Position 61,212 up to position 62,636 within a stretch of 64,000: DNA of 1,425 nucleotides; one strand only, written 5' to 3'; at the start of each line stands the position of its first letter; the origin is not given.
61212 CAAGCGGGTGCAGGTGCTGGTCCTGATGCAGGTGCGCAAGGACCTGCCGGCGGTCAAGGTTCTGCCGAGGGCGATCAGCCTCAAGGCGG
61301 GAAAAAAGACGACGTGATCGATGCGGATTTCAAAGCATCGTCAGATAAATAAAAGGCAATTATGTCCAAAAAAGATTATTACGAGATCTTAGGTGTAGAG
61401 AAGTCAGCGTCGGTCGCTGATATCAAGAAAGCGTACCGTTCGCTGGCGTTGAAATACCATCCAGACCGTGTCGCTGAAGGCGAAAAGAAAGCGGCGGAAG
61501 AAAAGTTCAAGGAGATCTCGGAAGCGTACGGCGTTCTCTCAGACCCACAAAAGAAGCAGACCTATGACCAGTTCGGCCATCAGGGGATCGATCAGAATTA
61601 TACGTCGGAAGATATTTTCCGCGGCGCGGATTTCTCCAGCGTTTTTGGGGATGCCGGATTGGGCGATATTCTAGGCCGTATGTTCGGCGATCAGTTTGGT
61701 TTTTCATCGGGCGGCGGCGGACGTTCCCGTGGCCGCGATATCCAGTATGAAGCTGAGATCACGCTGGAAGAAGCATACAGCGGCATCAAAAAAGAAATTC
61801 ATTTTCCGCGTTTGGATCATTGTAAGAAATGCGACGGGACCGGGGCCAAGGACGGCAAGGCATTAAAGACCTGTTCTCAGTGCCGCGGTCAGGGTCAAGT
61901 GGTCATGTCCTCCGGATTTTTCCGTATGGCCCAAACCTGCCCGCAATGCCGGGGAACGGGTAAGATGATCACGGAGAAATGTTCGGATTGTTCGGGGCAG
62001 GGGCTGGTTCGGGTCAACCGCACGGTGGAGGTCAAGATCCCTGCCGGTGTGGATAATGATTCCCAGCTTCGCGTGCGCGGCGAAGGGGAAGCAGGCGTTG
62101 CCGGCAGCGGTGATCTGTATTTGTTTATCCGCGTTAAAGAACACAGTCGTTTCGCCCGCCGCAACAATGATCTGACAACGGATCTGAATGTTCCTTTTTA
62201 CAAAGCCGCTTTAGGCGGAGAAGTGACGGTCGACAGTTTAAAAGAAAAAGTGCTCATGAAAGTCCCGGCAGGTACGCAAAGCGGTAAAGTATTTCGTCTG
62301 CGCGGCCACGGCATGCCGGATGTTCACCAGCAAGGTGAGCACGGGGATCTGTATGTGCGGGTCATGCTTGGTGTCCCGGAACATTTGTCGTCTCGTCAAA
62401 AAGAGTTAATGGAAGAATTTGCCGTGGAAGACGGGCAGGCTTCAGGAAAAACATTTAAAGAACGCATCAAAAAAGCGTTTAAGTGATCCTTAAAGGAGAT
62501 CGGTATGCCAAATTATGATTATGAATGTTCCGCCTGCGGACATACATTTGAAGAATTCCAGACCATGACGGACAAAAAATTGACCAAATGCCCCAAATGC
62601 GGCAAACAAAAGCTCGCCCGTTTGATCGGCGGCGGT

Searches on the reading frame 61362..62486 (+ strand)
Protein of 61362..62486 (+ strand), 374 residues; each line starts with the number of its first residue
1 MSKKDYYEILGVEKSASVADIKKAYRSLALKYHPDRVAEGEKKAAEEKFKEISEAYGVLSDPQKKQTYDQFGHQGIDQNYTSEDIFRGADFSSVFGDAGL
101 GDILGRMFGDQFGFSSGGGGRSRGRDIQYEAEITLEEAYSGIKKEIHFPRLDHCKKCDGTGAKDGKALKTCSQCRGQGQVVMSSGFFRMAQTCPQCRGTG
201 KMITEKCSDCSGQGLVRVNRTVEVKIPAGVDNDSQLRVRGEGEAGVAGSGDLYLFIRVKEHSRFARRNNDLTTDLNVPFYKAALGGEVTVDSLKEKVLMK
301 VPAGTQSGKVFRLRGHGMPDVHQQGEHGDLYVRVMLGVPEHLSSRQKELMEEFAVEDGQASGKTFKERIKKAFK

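Call 59: search_protein_families(library=pfam, proteins=[window:61362-62486:+], max_evalue=1e-8)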
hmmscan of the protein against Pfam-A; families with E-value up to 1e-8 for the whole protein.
window:61362-62486:+ (374 aa): 3 families
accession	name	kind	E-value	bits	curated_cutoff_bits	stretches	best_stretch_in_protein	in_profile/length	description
PF01556.23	DnaJ_C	-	3.7e-46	157.4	26.6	1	127-339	1-152/152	DnaJ C terminal domain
PF00226.36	DnaJ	-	2.7e-26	91.9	27.8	1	5-69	1-63/63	DnaJ domain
PF00684.25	DnaJ_CXXCXGXG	-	5.8e-16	59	32.7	1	154-214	1-65/65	DnaJ central domain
